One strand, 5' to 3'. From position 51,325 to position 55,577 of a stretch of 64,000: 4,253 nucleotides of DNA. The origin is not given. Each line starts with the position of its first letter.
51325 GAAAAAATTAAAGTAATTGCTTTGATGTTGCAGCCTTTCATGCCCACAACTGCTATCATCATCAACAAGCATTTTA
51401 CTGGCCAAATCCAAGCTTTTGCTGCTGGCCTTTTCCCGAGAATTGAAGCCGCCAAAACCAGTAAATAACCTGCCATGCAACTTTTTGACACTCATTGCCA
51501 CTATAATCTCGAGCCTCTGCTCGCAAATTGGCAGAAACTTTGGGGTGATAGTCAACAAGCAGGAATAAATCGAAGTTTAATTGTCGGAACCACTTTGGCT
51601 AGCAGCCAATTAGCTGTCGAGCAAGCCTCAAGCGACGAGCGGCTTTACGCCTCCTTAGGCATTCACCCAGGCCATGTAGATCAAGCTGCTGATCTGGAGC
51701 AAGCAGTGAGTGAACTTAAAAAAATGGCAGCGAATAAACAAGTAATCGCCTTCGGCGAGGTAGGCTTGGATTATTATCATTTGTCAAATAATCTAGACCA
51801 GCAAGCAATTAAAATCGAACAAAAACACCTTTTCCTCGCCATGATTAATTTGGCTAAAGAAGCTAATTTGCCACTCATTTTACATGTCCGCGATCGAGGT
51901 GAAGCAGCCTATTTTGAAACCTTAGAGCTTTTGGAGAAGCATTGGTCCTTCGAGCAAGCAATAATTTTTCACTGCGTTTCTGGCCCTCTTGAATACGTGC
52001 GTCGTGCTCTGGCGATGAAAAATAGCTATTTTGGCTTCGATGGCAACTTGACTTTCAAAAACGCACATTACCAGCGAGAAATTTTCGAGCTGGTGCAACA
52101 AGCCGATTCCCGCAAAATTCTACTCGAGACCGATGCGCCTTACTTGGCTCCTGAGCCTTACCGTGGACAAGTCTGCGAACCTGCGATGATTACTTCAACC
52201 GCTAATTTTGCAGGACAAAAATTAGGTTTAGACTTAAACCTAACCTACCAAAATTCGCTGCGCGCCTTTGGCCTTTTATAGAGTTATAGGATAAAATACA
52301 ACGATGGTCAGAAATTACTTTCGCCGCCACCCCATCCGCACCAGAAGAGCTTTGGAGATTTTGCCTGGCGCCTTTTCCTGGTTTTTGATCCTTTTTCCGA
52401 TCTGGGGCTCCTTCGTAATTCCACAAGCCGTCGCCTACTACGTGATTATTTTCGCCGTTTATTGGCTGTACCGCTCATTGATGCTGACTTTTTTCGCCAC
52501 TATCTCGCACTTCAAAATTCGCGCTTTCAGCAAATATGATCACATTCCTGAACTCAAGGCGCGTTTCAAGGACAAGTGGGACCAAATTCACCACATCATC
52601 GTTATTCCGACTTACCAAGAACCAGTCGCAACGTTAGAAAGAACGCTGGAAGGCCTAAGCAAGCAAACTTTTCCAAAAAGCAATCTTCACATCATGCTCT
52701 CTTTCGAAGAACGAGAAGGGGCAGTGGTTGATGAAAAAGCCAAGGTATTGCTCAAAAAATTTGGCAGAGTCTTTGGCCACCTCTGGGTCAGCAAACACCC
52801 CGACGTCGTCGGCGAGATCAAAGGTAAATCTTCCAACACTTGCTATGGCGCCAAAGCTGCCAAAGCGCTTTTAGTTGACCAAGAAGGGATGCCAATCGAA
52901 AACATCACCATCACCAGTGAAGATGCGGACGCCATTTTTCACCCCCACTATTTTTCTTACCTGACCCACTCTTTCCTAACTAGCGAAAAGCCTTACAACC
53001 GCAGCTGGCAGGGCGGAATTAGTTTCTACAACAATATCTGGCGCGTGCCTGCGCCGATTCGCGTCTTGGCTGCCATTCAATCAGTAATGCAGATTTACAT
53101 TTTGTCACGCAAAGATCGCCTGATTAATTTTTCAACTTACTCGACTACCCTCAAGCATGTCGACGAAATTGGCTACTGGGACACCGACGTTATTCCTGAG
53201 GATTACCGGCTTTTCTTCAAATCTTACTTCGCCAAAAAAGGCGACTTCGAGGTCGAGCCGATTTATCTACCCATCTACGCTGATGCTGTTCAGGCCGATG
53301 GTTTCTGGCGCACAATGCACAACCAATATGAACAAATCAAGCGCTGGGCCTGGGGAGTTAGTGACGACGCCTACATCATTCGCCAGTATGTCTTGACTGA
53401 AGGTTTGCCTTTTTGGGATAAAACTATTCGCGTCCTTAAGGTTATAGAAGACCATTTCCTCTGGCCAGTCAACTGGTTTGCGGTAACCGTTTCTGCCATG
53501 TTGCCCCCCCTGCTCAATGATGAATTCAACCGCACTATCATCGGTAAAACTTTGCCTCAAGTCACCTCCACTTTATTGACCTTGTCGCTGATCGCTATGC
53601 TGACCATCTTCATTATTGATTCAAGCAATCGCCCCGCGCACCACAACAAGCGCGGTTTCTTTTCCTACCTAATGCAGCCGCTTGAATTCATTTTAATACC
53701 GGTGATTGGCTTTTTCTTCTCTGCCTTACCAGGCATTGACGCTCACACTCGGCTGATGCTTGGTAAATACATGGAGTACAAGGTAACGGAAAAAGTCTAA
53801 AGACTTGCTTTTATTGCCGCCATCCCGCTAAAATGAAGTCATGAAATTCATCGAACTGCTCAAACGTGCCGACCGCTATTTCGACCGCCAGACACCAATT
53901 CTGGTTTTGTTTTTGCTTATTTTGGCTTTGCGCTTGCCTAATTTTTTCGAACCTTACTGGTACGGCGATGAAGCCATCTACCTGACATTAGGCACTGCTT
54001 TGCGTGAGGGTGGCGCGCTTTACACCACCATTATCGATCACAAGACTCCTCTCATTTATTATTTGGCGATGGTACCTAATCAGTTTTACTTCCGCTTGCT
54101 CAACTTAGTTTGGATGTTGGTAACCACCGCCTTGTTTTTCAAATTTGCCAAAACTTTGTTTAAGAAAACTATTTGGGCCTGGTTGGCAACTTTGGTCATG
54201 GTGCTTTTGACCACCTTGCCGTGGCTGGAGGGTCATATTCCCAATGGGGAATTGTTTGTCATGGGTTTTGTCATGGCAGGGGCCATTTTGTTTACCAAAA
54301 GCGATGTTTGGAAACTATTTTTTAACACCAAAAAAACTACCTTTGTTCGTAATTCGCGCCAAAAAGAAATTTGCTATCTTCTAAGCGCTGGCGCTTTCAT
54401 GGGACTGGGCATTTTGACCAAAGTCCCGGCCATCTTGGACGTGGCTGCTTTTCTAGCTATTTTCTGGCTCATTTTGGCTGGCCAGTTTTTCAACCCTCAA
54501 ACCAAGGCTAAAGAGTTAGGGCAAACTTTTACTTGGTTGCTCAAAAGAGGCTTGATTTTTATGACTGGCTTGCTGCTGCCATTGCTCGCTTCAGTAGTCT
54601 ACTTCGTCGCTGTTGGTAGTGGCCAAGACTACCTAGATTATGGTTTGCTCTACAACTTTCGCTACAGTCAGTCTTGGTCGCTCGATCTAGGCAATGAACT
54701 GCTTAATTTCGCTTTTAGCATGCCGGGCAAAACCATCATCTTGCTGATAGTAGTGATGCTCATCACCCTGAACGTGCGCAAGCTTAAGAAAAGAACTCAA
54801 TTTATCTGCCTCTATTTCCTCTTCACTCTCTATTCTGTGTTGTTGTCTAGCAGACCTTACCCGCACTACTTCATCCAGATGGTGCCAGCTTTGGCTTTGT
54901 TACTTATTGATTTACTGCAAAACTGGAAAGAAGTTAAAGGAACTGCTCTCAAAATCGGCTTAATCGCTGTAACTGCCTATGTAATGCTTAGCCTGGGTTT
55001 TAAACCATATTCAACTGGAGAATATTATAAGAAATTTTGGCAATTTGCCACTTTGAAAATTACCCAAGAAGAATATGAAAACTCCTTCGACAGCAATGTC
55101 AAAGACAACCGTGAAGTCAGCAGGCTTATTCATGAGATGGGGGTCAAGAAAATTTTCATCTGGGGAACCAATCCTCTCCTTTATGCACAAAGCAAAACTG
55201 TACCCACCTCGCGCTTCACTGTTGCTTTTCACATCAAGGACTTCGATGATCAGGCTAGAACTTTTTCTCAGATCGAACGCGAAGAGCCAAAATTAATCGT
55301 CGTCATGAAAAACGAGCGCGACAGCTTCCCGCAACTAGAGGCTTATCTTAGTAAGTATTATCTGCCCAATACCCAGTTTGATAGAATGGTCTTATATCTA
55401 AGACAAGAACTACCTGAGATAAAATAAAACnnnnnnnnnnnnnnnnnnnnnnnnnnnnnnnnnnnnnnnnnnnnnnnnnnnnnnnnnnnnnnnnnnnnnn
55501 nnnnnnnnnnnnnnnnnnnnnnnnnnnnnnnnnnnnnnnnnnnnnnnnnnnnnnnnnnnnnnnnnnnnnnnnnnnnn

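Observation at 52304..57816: Operon: processive QxxRW GT2 synthase, ArnT-like GT-C, small membrane protein, WecA/TagO-like phosphotransferase, UbiA-family DPPR-synthase-like prenyltransferase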

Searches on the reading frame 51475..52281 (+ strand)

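Call 4: search_protein_families(library=pfam, proteins=[window:51475-52281:+], max_evalue=0.01)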
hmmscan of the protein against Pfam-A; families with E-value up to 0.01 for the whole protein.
window:51475-52281:+ (268 aa): 1 family
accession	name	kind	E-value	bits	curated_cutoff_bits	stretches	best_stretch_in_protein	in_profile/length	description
PF01026.27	TatD_DNase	-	2.6e-54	184.7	27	1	4-255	1-238/253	TatD related DNase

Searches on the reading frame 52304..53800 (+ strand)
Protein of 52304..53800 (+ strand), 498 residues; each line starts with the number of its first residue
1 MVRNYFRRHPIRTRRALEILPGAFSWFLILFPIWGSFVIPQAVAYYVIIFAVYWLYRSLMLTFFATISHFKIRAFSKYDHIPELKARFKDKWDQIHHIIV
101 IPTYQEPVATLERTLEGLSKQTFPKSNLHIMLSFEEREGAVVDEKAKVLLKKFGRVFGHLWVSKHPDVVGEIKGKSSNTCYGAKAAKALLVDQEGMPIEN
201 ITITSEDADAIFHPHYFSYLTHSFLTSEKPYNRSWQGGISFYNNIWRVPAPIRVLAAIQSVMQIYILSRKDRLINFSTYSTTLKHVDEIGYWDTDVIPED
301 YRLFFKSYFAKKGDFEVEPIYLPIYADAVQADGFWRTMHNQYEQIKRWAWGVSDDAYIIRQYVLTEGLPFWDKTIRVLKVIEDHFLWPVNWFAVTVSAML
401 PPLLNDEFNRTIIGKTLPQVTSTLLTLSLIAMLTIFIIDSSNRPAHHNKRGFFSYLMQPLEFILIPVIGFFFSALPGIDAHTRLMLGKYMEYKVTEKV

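Call 4: search_protein_families(library=pfam, proteins=[window:52304-53800:+], max_evalue=0.01)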
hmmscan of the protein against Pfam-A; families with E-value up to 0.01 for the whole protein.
window:52304-53800:+ (498 aa): 2 families
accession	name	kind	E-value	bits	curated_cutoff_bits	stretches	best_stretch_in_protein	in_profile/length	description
PF13632.12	Glyco_trans_2_3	-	9.4e-06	26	27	1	207-423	6-183/198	Glycosyl transferase family group 2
PF13641.12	Glyco_tranf_2_3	-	0.00014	22.4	27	1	99-226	5-113/230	Glycosyltransferase like family 2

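Call 5: search_protein_families(library=ncbifam, proteins=[window:52304-53800:+], max_evalue=0.01)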
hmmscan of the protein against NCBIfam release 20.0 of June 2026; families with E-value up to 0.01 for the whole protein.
window:52304-53800:+ (498 aa): 1 family
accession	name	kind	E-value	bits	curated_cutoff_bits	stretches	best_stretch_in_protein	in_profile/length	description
TIGR03937.1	PgaC_IcaA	equivalog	0.00031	19.8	422.3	0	285-469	211-382/407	poly-beta-1,6-N-acetyl-D-glucosamine synthase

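Call 21: search_solved_structures(query=window:52304-53800:+, max_evalue=1, show_alignments=1)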
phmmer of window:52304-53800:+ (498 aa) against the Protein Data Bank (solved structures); distinct sequences matched with E-value up to 1: 0.

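Call 46: find_homologous_proteins(query=window:52304-53800:+, max_evalue=0.001)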
Query window:52304-53800:+ (498 aa): 4178 proteins with E <= 0.001 among 8000 candidates; the best 120 are listed.
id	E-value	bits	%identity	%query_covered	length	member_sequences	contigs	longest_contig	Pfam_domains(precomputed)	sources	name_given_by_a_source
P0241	0.0e+0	1151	100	100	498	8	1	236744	PF13632.13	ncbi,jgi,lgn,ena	-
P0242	0.0e+0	1014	86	100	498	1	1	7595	PF13632.13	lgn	-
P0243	2.0e-297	1005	84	100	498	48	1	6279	PF13632.13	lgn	-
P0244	1.6e-284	962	83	100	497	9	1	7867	-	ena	-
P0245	6.1e-283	957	80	100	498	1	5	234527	-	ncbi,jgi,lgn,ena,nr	ncbi:MAG TPA: hypothetical protein PLQ50_00175 [Candidatus Woesebacteria bacterium]|jgi:hypothetical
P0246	6.8e-282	954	82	100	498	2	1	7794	-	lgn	-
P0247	2.0e-281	952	81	100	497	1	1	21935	PF13632.13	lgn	-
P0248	3.2e-279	945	81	100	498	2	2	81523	PF13632.13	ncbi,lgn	-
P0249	2.0e-272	923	77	100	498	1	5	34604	-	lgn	-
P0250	7.4e-268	908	79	100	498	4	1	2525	PF13632.13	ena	-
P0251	3.8e-267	905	76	100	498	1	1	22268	-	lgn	-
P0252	3.8e-263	892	75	100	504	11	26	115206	PF13632.13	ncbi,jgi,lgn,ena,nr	ncbi:MAG: glycosyltransferase family 2 protein [Candidatus Pacebacteria bacterium]|nr:glycosyltransf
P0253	2.2e-262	889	75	100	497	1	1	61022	-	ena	-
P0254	3.6e-261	885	76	100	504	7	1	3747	-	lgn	-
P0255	4.2e-261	885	75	100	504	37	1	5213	-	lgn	-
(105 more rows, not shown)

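Call 56: predict_structure(alignment_id=A3)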
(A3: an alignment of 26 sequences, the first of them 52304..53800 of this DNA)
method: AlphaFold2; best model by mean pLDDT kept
length: 498 residues; sequences in the alignment: 26
mean_pLDDT: 76.3   pTM: 0.78
mean pLDDT of the five models: 76.3, 70.4, 69.0, 68.3, 57.3
residues with pLDDT >= 90: 93; 70-90: 254; 50-70: 134; < 50: 17
segments of 3 or more residues with pLDDT < 50: 294-298, 493-498
pLDDT, mean of each block of 10 residues (from residue 1): 81 69 68 78 78 79 85 88 94 93 82 92 95 84 90 94 74 55 87 95 84 92 93 81 79 77 73 65 87 51 79 86 81 79 66 67 83 78 57 60 68 70 71 75 61 62 66 57 52 46
secondary structure, 60 per line:
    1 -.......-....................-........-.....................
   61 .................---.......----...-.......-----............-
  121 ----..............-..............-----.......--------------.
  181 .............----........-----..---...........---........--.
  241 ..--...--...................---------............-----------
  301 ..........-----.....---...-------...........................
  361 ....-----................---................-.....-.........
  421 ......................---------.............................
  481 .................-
elements in order: H2-8 H10-29 H31-38 H40-77 H81-87 E96-102 H108-119 E128-135 H140-153 E159-165 H180-193 E201-205 H216-226 E233-237 E240-242 H250-268 E278-282 H283-289 H301-310 E316-320 E324-326 H334-364 H370-385 H389-404 H406-410 H412-442 H452-497

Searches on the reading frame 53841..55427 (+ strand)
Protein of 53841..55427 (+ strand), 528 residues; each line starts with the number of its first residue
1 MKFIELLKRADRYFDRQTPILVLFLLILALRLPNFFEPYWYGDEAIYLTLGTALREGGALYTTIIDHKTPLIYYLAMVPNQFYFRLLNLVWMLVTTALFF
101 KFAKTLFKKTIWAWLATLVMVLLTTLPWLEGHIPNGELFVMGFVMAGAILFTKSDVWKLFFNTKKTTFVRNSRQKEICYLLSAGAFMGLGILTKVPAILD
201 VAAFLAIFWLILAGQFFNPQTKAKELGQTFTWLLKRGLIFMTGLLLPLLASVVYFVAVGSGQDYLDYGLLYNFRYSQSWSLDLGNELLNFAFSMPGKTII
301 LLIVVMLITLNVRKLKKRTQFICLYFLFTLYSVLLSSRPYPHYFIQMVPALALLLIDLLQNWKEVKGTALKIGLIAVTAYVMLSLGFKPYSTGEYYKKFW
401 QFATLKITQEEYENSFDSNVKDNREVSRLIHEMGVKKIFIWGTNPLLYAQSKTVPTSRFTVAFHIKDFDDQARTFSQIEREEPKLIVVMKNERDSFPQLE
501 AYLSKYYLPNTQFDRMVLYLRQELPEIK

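Call 4: search_protein_families(library=pfam, proteins=[window:53841-55427:+], max_evalue=0.01)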
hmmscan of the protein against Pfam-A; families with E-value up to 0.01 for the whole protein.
window:53841-55427:+ (528 aa): 0 families

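Call 5: search_protein_families(library=ncbifam, proteins=[window:53841-55427:+], max_evalue=0.01)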
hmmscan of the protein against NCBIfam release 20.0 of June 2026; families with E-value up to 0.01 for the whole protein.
window:53841-55427:+ (528 aa): 0 families

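Call 10: search_solved_structures(query=window:53841-55427:+, max_evalue=1, show_alignments=1)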
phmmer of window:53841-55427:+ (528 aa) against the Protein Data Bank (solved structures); distinct sequences matched with E-value up to 1: 0.

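Call 28: find_homologous_proteins(query=window:53841-55427:+, max_evalue=0.001)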
Query window:53841-55427:+ (528 aa): 697 proteins with E <= 0.001 among 8000 candidates; the best 120 are listed.
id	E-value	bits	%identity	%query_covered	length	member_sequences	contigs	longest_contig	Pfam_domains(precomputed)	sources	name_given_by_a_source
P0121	0.0e+0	1178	100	100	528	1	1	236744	-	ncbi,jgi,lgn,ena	-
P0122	2.2e-279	946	80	99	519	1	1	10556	-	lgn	-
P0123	3.1e-279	945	79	99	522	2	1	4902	-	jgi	-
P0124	2.9e-277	939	79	99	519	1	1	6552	PF02366.25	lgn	-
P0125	6.2e-243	825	70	98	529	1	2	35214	-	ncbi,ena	-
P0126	2.2e-238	810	69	98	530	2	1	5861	-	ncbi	-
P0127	3.3e-236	803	68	98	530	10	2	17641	-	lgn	-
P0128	1.2e-235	801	69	98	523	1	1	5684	-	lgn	-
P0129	4.1e-232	790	67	99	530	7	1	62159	-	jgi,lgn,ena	-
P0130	6.9e-230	782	67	99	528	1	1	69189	-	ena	-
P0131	7.3e-230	782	67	99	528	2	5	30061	-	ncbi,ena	-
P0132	1.0e-228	779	67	99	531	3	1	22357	-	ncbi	-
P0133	1.1e-228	779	66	99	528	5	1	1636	-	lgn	-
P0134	1.2e-228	778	67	99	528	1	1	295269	-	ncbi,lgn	-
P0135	2.3e-228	777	68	99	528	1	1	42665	-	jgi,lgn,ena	-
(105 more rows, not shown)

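Call 37: predict_structure(alignment_id=A1)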
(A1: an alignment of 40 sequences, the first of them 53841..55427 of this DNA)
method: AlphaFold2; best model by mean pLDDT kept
length: 528 residues; sequences in the alignment: 40
mean_pLDDT: 91.5   pTM: 0.91
mean pLDDT of the five models: 91.5, 90.1, 90.1, 88.3, 88.1
residues with pLDDT >= 90: 398; 70-90: 111; 50-70: 16; < 50: 3
segments of 3 or more residues with pLDDT < 50: none
pLDDT, mean of each block of 10 residues (from residue 1): 88 92 96 86 84 90 80 89 92 97 97 98 89 76 97 96 68 95 97 92 97 94 95 98 97 93 89 75 90 92 96 95 97 86 92 98 95 96 91 93 96 88 94 95 92 90 87 94 96 94 97 96 67
secondary structure, 60 per line:
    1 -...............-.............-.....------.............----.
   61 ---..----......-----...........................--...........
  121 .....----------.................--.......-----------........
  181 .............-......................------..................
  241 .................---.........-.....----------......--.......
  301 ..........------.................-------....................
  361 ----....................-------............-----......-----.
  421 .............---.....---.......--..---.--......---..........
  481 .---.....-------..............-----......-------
elements in order: H2-16 H18-30 H32-36 H43-55 H70-75 H81-107 H110-125 H136-152 H155-161 H173-193 H195-216 H223-257 H261-269 H271-275 H286-291 H294-310 H317-333 H341-360 H365-384 H392-403 H409-414 H420-433 E437-441 H445-451 H462-467 H471-481 E485-489 H497-506 E507-510 E516-521

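Call 40: fold_search(model_id=the predicted structure, library=pdb)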
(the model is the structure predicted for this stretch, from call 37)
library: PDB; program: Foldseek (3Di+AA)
matches with E <= 10: 312; with E <= 0.001: 3
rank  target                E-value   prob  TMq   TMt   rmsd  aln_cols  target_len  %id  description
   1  3wak                  2.4e-05  1.00  0.44  0.29  15.2       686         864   11  Crystal structure of the Archaeoglobus fulgidus oligosaccharyltransferase (O29867_ARCFU) in the apo form (released 2013-10-30)
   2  7oci_F                1.4e-04  1.00  0.41  0.35  13.0       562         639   12  Cryo-EM structure of yeast Ost6p containing oligosaccharyltransferase complex (released 2022-02-16)
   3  9i5k_A                3.8e-04  1.00  0.39  0.41   9.1       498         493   14  Structure of the Chaetomium thermophilum Pmt4 homodimer (C2 symmetry) (released 2025-12-24)
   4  8imx_U                2.3e-03  1.00  0.38  0.46   9.8       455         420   13  Cryo-EM structure of GPI-T with a chimeric GPI-anchored protein (released 2023-08-16)
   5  7wld_U                2.5e-03  1.00  0.39  0.48  10.9       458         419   13  Cryo-EM structure of the human glycosylphosphatidylinositol transamidase complex at 2.53 Angstrom resolution (released 2022-04-27)
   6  6p25_B                2.8e-03  1.00  0.35  0.28   5.7       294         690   17  Structure of S. cerevisiae protein O-mannosyltransferase Pmt1-Pmt2 complex bound to the sugar donor and a peptide acce (released 2019-07-10)
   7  9wno_A                2.8e-03  1.00  0.41  0.51   8.4       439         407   14  Cryo-EM structure of Candida glabrata GPI mannosyltransferase I bound to Dol-P-Man (released 2025-12-03)
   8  9i5l_A                5.2e-03  1.00  0.32  0.25   5.6       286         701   16  Structure of the Chaetomium thermophilum Pmt4 homodimer (C1 symmetry) (released 2025-12-24)
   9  7w72_U                7.0e-03  1.00  0.37  0.44  11.3       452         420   12  Structure of a human glycosylphosphatidylinositol (GPI) transamidase (released 2022-02-16)
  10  9s6r_A                7.0e-03  1.00  0.35  0.46  11.0       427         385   14  Ternary cryo-EM structure of yeast ALG3 with Dol25-PP-GlcNAc2Man5, Dol25-P-Man, and Fab (released 2026-03-18)
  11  6p25_A                4.0e-02  1.00  0.34  0.25   4.6       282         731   14  Structure of S. cerevisiae protein O-mannosyltransferase Pmt1-Pmt2 complex bound to the sugar donor and a peptide acce (released 2019-07-10)
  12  8b71_A                5.8e-02  0.18  0.13  0.12  27.4       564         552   11  Upright KimA dimer with bound c-di-AMP from B. subtilis (released 2023-01-18)
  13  6snh_X                6.3e-02  0.95  0.35  0.38  18.0       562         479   10  Cryo-EM structure of yeast ALG6 in complex with 6AG9 Fab and Dol25-P-Glc (released 2020-03-11)
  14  6x0o                  1.0e-01  0.99  0.35  0.20   8.2       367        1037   13  Single-Particle Cryo-EM Structure of Arabinosyltransferase EmbB from Mycobacterium smegmatis (released 2020-06-10)
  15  3gi8_C                1.6e-01  0.18  0.14  0.16  21.5       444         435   12  Crystal Structure of ApcT K158A Transporter Bound to 7F11 Monoclonal Fab Fragment (released 2009-08-18)
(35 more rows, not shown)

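Call 72: search_protein_families(library=pfam, alignment_id=A1, max_evalue=0.01)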
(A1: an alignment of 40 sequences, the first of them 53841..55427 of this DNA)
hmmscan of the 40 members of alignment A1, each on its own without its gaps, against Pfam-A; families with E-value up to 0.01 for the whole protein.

A. member 1, window:53841-55427:+ (528 aa): 0 families

B. families by the number of members that match (of 40 scanned): 4 families
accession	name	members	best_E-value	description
PF02366.24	PMT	7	3.7e-07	Dolichyl-phosphate-mannose-protein mannosyltransferase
PF13046.11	DUF3906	1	0.006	Protein of unknown function (DUF3906)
PF04241.20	DUF423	1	0.0079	Protein of unknown function (DUF423)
PF20600.3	ExoX-like_C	1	0.0099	Exodeoxyribonuclease X-like C-terminal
